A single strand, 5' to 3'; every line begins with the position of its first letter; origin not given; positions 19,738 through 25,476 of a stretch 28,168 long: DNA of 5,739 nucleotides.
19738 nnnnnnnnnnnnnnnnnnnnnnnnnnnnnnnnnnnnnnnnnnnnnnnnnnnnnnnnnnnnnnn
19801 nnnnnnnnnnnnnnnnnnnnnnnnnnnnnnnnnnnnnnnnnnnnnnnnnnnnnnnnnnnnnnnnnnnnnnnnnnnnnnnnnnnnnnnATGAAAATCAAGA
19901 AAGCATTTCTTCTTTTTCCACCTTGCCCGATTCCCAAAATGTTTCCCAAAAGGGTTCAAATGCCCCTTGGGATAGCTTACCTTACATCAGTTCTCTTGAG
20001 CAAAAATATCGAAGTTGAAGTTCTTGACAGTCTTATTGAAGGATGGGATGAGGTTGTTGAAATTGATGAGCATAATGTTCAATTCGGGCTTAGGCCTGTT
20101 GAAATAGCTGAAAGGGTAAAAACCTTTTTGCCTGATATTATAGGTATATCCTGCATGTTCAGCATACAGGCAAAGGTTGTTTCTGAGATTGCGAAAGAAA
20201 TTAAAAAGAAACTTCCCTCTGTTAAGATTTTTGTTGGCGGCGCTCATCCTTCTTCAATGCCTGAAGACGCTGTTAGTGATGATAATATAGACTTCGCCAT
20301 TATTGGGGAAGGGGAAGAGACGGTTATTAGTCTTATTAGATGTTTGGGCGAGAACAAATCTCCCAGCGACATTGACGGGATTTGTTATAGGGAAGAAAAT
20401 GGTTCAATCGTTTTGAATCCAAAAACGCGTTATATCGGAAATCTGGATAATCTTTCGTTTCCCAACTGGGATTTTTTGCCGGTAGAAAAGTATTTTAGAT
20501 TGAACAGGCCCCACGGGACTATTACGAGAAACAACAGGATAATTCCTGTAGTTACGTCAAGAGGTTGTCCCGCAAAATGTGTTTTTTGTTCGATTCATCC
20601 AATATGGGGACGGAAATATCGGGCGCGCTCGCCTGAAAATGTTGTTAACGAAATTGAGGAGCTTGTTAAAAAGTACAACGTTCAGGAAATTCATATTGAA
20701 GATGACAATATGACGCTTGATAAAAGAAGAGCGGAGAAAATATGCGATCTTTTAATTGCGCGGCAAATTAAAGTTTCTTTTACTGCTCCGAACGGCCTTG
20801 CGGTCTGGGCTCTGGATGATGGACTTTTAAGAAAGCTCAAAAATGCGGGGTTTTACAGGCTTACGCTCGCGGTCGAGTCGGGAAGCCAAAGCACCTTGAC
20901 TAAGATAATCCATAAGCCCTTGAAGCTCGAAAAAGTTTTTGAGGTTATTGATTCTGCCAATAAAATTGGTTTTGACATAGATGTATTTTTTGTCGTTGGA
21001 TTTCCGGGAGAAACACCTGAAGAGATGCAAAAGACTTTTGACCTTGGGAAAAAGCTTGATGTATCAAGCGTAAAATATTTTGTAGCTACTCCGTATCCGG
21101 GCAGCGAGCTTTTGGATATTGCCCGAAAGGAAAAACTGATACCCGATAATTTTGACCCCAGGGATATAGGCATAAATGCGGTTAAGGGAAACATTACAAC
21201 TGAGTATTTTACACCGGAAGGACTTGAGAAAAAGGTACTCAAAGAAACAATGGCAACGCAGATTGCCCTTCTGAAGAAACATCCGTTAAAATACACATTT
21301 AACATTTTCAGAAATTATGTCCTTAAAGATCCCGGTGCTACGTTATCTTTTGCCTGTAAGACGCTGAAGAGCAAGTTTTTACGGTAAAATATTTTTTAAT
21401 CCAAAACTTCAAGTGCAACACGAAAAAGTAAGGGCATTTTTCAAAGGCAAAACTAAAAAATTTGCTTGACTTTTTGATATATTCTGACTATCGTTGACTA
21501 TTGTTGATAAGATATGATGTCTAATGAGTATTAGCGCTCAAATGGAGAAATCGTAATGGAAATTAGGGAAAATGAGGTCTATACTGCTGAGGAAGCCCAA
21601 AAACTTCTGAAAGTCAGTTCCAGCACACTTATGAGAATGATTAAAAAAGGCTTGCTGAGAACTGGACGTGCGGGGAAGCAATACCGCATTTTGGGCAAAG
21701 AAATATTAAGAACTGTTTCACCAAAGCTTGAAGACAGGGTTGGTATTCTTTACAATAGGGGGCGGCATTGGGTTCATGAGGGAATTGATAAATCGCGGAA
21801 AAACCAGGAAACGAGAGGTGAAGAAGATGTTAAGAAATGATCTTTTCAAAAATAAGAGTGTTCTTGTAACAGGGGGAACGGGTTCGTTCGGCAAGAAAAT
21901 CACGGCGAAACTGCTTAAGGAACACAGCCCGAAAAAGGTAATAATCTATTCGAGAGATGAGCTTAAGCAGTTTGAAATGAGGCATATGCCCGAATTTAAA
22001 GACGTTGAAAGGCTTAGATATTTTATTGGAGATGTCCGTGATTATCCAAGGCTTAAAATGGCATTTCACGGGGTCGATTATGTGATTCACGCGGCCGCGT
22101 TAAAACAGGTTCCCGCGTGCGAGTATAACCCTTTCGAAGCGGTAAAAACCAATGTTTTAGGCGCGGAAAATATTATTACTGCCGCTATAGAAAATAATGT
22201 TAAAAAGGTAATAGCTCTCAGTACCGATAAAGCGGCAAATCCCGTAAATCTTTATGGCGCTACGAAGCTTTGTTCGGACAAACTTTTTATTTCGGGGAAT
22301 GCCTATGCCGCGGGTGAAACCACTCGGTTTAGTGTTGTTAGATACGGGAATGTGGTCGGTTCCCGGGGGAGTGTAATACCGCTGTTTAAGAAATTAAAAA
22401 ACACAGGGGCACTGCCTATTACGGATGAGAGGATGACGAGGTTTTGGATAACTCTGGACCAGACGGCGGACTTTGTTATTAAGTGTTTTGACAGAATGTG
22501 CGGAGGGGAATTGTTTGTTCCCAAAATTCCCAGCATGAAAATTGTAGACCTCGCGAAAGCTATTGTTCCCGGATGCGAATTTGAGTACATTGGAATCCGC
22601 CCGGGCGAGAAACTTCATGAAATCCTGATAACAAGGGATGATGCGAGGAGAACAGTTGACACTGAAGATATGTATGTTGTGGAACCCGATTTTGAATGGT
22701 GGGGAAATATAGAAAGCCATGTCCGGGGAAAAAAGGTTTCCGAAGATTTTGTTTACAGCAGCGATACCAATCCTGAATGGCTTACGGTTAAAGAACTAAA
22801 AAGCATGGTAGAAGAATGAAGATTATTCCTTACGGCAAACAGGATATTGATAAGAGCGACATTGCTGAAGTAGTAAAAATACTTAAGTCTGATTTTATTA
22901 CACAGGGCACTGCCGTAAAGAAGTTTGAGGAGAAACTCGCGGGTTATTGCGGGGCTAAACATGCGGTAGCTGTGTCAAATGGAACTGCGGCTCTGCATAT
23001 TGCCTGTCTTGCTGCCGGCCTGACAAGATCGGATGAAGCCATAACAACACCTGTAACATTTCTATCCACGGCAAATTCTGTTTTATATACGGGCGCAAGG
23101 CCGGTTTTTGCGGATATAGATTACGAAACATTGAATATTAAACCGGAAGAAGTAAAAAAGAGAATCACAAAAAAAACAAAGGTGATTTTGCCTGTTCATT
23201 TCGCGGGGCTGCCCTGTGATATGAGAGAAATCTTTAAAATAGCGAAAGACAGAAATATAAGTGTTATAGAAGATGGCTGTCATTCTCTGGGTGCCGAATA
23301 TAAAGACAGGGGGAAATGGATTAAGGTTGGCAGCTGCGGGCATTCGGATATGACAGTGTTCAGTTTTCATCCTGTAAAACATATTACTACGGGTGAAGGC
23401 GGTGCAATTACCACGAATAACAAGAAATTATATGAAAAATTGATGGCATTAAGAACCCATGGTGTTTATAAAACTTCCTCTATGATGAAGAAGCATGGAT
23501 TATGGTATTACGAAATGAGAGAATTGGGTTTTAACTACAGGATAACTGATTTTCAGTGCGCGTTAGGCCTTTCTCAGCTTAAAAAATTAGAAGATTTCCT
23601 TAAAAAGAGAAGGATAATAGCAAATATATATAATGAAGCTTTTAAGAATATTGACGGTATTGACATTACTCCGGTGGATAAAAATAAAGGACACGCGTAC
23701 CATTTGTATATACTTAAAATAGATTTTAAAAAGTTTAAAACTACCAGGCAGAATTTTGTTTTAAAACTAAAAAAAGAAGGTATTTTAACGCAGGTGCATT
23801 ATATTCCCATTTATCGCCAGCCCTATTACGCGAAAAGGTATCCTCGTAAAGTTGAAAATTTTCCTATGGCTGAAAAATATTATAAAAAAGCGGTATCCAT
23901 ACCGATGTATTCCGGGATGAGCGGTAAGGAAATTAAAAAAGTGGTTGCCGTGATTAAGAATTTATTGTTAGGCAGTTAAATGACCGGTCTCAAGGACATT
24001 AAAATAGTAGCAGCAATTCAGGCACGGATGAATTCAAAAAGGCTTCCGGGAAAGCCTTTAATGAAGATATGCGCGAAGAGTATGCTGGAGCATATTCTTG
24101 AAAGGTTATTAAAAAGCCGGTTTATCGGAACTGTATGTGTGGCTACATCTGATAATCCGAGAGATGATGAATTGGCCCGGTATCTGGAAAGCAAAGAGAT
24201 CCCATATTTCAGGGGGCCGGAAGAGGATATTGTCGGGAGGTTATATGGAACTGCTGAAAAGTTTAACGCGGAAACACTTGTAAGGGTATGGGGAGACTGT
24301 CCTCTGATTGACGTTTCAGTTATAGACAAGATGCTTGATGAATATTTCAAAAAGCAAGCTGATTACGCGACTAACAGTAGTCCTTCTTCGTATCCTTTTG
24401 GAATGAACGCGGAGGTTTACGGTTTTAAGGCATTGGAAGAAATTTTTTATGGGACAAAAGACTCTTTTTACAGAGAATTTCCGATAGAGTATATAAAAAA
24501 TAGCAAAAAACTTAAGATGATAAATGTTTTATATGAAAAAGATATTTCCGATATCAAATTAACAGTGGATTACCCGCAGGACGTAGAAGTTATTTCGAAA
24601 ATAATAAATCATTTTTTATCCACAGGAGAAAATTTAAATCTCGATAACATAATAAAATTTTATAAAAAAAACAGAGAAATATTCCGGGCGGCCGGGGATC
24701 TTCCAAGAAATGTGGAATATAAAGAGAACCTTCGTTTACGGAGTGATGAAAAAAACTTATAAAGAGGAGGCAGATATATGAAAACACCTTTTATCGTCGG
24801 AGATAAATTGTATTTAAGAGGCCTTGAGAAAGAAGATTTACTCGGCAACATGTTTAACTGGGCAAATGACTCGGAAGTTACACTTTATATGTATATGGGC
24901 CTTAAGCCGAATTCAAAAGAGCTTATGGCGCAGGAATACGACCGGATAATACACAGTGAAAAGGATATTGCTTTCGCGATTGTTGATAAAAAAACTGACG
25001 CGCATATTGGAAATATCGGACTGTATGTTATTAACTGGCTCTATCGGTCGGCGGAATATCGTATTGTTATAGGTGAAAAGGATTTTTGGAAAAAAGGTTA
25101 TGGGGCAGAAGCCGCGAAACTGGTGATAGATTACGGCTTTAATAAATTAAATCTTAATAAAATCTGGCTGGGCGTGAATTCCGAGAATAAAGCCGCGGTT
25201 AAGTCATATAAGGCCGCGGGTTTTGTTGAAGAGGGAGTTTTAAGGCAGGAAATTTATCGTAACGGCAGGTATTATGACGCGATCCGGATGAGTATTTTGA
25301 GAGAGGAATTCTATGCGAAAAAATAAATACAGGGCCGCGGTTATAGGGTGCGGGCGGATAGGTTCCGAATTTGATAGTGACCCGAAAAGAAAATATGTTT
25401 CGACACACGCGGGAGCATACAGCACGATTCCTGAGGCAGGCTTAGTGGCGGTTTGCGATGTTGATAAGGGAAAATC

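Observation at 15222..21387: Non-canonical polyprenyl-phosphate-sugar module: GT-C / Zn-ribbon methyltransferase / GT-C / Ppm1-ArnC-like GT2 / B12-radical SAM, all translationally coupled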

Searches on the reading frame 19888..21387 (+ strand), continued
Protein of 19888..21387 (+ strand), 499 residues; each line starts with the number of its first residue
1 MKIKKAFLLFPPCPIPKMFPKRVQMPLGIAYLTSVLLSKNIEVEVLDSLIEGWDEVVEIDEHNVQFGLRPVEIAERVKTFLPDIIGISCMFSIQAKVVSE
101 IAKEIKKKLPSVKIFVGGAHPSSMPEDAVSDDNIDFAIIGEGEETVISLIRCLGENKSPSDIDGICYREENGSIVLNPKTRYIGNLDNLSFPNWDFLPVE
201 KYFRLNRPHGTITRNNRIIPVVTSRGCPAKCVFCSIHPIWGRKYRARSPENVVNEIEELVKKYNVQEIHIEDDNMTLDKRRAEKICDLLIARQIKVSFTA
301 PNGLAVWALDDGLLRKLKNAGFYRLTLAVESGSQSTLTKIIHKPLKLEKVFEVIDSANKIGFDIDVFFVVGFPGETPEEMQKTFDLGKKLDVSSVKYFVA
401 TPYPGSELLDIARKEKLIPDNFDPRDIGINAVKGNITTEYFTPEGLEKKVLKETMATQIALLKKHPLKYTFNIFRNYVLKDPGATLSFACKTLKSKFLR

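Call 62: find_encoding_contigs(protein=P0041, flank=8000, max_places=1)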
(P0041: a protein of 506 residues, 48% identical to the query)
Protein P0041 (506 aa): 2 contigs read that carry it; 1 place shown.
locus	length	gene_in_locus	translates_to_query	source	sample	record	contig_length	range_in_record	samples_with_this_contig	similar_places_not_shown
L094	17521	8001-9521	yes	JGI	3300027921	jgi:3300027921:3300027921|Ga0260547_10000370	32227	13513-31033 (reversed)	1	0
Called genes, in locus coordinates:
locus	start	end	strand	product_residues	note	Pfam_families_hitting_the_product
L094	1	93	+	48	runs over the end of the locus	-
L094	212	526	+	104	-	-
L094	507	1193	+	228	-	PF12281:NTP_transf_8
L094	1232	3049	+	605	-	PF02543:Carbam_trans_N, PF16861:Carbam_trans_C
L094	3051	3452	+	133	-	PF19588:SxtJ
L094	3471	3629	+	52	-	-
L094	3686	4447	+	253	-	PF11306:DUF3108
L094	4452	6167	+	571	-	PF09852:DUF2079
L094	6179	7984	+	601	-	PF00535:Glycos_transf_2, PF13641:Glyco_tranf_2_3 (weak), PF04138:GtrA_DPMS_TM, PF13489:Methyltransf_23, PF08241:Methyltransf_11, PF13649:Methyltransf_25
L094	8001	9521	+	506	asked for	PF02310:B12-binding, PF04055:Radical_SAM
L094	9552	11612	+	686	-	-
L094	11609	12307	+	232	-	PF00535:Glycos_transf_2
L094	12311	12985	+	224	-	PF00535:Glycos_transf_2, PF10111:Glyco_tranf_2_2, PF13641:Glyco_tranf_2_3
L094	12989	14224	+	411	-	PF04932:Wzy_C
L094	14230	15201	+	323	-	PF01075:Glyco_transf_9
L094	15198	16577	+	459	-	PF00483:NTP_transferase, PF12804:NTP_transf_3 (weak), PF22640:ManC_GMP_beta-helix, PF01050:MannoseP_isomer, PF07883:Cupin_2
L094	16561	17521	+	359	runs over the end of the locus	PF01075:Glyco_transf_9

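Call 73: search_protein_families(library=pfam, proteins=[L094:6179-7984:+, L094:4452-6167:+, L094:9552-11612:+, L092:5251-7044:+, L009:7773-9284:+, L009:2439-4055:+, L009:12206-13342:+], max_evalue=0.1)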
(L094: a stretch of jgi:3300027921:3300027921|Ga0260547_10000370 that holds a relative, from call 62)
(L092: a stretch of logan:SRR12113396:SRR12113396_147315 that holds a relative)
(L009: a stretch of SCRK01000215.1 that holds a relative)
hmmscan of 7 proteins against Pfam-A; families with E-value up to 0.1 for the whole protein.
L094:6179-7984:+ (601 aa): 8 families
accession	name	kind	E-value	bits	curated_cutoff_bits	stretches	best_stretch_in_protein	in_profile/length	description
PF00535.33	Glycos_transf_2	-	2.1e-33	116.1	23.3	1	6-169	1-158/168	Glycosyl transferase family 2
PF04138.20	GtrA_DPMS_TM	-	3.1e-15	56.9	26.1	1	244-364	1-117/117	GtrA/DPMS, transmembrane domain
PF08241.18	Methyltransf_11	-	3.2e-11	44.1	21.2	1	414-506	1-94/95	Methyltransferase domain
PF13489.12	Methyltransf_23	-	5.1e-08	33.3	27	1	404-555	16-161/164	Methyltransferase domain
PF13649.12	Methyltransf_25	-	6.2e-08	33.7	27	1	413-503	1-97/97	Methyltransferase domain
PF13641.12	Glyco_tranf_2_3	-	4.7e-06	27.2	27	1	5-121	3-120/230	Glycosyltransferase like family 2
PF13847.12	Methyltransf_31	-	4.5e-05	23.6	27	1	411-511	5-113/145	Methyltransferase domain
PF10111.15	Glyco_tranf_2_2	-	0.02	14.8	27.3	1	6-109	1-104/276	Glycosyltransferase like family 2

L094:4452-6167:+ (571 aa): 1 family
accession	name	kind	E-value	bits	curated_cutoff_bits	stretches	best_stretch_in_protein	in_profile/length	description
PF09852.15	DUF2079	-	3.1e-67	228.1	28.2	1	104-513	1-422/459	Predicted membrane protein (DUF2079)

L094:9552-11612:+ (686 aa): 0 families

L092:5251-7044:+ (597 aa): 0 families

L009:7773-9284:+ (503 aa): 0 families

L009:2439-4055:+ (538 aa): 0 families

L009:12206-13342:+ (378 aa): 0 families

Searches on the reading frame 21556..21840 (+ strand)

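Call 7: search_protein_families(library=pfam, proteins=[window:21556-21840:+], max_evalue=0.01)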
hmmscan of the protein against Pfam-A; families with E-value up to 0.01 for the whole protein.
window:21556-21840:+ (94 aa): 3 families
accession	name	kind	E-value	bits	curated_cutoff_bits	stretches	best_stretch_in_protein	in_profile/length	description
PF12728.13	HTH_17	-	7.9e-11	42.5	27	1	8-52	1-45/51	Helix-turn-helix domain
PF00376.29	MerR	-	0.00085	19.5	28.2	1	12-44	3-36/38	MerR family regulatory protein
PF13411.12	MerR_1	-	0.0055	17.2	21.6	0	9-48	1-40/69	MerR HTH family regulatory protein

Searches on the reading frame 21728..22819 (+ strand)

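Call 3: search_protein_families(library=pfam, proteins=[window:21728-22819:+], max_evalue=0.01)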
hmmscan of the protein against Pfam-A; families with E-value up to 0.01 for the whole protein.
window:21728-22819:+ (363 aa): 10 families
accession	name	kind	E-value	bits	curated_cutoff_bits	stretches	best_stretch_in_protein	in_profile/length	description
PF02719.21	Polysacc_synt_2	-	1.9e-101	339.6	20.2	1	45-319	1-292/293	Polysaccharide biosynthesis protein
PF01370.27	Epimerase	-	1.1e-21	77.9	20.9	1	45-249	1-220/240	NAD dependent epimerase/dehydratase family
PF01073.25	3Beta_HSD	-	4.9e-16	59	22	1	46-172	1-122/280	3-beta hydroxysteroid dehydrogenase/isomerase family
PF16363.11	GDP_Man_Dehyd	-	1.2e-12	48.3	27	1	46-167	1-130/332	GDP-mannose 4,6 dehydratase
PF13460.12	NAD_binding_10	-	4.8e-11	43.3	27.2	1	49-172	1-104/184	NAD(P)H-binding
PF04321.23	RmlD_sub_bind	-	2.6e-10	40.3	27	1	44-236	2-180/287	RmlD substrate binding domain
PF07993.18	NAD_binding_4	-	3.1e-08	33.5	20.1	1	47-170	1-140/258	Male sterility protein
PF05368.20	NmrA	-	2.3e-06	27.9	27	1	42-255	2-204/298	NmrA-like family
PF08659.16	KR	-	0.00043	20.7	22.6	1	45-127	3-93/180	KR domain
PF00106.31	adh_short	-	0.008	16.1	26.6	0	43-156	1-122/195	short chain dehydrogenase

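Call 75: search_protein_families(library=ncbifam, proteins=[window:21827-22819:+], max_evalue=1e-10)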
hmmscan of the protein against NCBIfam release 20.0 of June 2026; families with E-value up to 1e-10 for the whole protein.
window:21827-22819:+ (330 aa): 7 families
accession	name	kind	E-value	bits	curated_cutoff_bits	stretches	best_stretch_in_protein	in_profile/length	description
TIGR03589.1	PseB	equivalog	4.5e-155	515.5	407.75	1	7-327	2-323/324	UDP-N-acetylglucosamine 4,6-dehydratase (inverting)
TIGR04130.1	FnlA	equivalog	2.5e-77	260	730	1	6-326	1-323/337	UDP-N-acetylglucosamine 4,6-dehydratase/5-epimerase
TIGR04180.1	EDH_00030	hypoth_equivalog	3.6e-17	62.4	475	1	12-135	1-123/297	NAD-dependent 4,6-dehydratase LegB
TIGR01179.1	galE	equivalog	8.5e-16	57.7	262.3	1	12-180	2-180/332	UDP-glucose 4-epimerase GalE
TIGR03466.1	HpnA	hypoth_equivalog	9.2e-13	47.8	367.65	1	11-133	2-113/327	hopanoid-associated sugar epimerase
TIGR01181.1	dTDP_gluc_dehyt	equivalog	5.2e-12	45.5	365.1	1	12-141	2-133/321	dTDP-glucose 4,6-dehydratase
TIGR02622.1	CDP_4_6_dhtase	equivalog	6e-12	45.4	278.45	1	7-136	2-132/352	CDP-glucose 4,6-dehydratase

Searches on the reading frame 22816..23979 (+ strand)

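Call 3: search_protein_families(library=pfam, proteins=[window:22816-23979:+], max_evalue=0.01)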
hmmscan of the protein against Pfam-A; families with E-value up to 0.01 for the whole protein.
window:22816-23979:+ (387 aa): 3 families
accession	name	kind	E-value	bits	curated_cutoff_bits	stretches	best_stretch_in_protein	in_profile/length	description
PF01041.23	DegT_DnrJ_EryC1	-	4e-124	414.9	19.8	1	10-380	2-359/360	DegT/DnrJ/EryC1/StrS aminotransferase family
PF01053.26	Cys_Met_Meta_PP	-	4.2e-06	26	27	1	34-156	54-176/381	Cys/Met metabolism PLP-dependent enzyme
PF01212.27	Beta_elim_lyase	-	6.2e-06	26.2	27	1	32-290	32-279/288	Beta-eliminating lyase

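Call 75: search_protein_families(library=ncbifam, proteins=[window:22816-23979:+], max_evalue=1e-10)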
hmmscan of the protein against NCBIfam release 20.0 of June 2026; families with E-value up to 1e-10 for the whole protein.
window:22816-23979:+ (387 aa): 7 families
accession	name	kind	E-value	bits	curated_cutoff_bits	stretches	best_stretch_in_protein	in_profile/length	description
TIGR03588.1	PseC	equivalog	2.2e-147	490.9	423.5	1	4-383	2-379/380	UDP-4-amino-4,6-dideoxy-N-acetyl-beta-L-altrosamine transaminase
NF008658.2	PRK11658.1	equivalog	9.3e-88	294.4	631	1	3-384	4-377/379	UDP-4-amino-4-deoxy-L-arabinose aminotransferase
TIGR04181.1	NHT_00031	hypoth_equivalog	1.5e-78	264.2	420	1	11-363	8-357/359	LegC family aminotransferase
NF008687.0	PRK11706.1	equivalog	1e-70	238.4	375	1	4-383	2-373/375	dTDP-4-amino-4,6-dideoxygalactose transaminase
TIGR02379.1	ECA_wecE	subfamily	5.1e-58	196.6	434.85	1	25-383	24-374/376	dTDP-4-amino-4,6-dideoxy-D-glucose transaminase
NF011936.0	PRK15407.1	equivalog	1.3e-57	195.4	423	2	3-216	36-251/440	lipopolysaccharide biosynthesis protein RfbH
TIGR04427.1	PLP_DesI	equivalog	1.2e-56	192.5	650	1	21-381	40-380/390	dTDP-4-dehydro-6-deoxyglucose aminotransferase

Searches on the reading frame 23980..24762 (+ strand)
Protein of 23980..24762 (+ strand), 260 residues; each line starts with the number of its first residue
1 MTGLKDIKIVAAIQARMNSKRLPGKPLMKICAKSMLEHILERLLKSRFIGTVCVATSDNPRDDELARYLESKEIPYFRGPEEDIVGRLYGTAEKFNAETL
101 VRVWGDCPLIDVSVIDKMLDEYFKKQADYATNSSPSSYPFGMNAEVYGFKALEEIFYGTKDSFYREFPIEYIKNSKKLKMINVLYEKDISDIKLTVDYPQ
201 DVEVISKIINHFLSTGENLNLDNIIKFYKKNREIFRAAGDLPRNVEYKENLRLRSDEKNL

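Call 3: search_protein_families(library=pfam, proteins=[window:23980-24762:+], max_evalue=0.01)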
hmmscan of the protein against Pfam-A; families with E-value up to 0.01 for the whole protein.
window:23980-24762:+ (260 aa): 2 families
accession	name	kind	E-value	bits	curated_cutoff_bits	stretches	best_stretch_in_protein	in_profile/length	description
PF02348.25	CTP_transf_3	-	1.9e-25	90.4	22.6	1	11-187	2-177/217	Cytidylyltransferase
PF12804.13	NTP_transf_3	-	2.3e-08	34.8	27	1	16-134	11-123/160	MobA-like NTP transferase domain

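Call 75: search_protein_families(library=ncbifam, proteins=[window:23980-24762:+], max_evalue=1e-10)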
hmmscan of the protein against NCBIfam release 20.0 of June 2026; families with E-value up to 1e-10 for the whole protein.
window:23980-24762:+ (260 aa): 4 families
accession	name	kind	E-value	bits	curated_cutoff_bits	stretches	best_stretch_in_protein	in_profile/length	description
NF009905.0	PRK13368.1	subfamily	2.5e-18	66.3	255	1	8-129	2-121/243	3-deoxy-manno-octulosonate cytidylyltransferase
NF003952.0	PRK05450.1-5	subfamily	1.1e-17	64.1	193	1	8-128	2-123/250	3-deoxy-manno-octulosonate cytidylyltransferase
NF003950.0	PRK05450.1-3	subfamily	2.8e-13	49.8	234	1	8-127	2-123/248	3-deoxy-manno-octulosonate cytidylyltransferase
NF003948.0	PRK05450.1-1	equivalog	3.1e-13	49.5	281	1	8-133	5-131/248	3-deoxy-manno-octulosonate cytidylyltransferase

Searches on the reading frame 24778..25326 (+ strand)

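Call 7: search_protein_families(library=pfam, proteins=[window:24778-25326:+], max_evalue=0.01)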
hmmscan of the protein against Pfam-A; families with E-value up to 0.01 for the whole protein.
window:24778-25326:+ (182 aa): 5 families
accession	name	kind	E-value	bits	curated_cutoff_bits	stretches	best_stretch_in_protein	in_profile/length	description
PF13302.13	Acetyltransf_3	-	2.5e-23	83.7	25.4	1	11-150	2-138/138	Acetyltransferase (GNAT) domain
PF13420.13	Acetyltransf_4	-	1.5e-11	45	24.3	1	42-168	25-153/155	Acetyltransferase (GNAT) domain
PF00583.31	Acetyltransf_1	-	2.1e-10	41.3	20.7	1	49-149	20-116/116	Acetyltransferase (GNAT) family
PF13523.12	Acetyltransf_8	-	0.00052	20.1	27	1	96-153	84-141/145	Acetyltransferase (GNAT) domain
PF13673.13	Acetyltransf_10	-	0.0095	16.4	23.6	0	100-153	60-111/128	Acetyltransferase (GNAT) domain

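Call 75: search_protein_families(library=ncbifam, proteins=[window:24778-25326:+], max_evalue=1e-10)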
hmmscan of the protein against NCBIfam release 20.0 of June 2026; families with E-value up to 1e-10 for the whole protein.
window:24778-25326:+ (182 aa): 2 families
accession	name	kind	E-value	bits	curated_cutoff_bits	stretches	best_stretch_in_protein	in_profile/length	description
NF011709.0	PRK15130.1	equivalog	6.6e-29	101.1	218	1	10-181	6-172/186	spermidine N1-acetyltransferase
TIGR03585.1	PseH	equivalog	3.1e-14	53.4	93.1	1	24-171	13-155/156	UDP-4-amino-4,6-dideoxy-N-acetyl-beta-L-altrosamine N-acetyltransferase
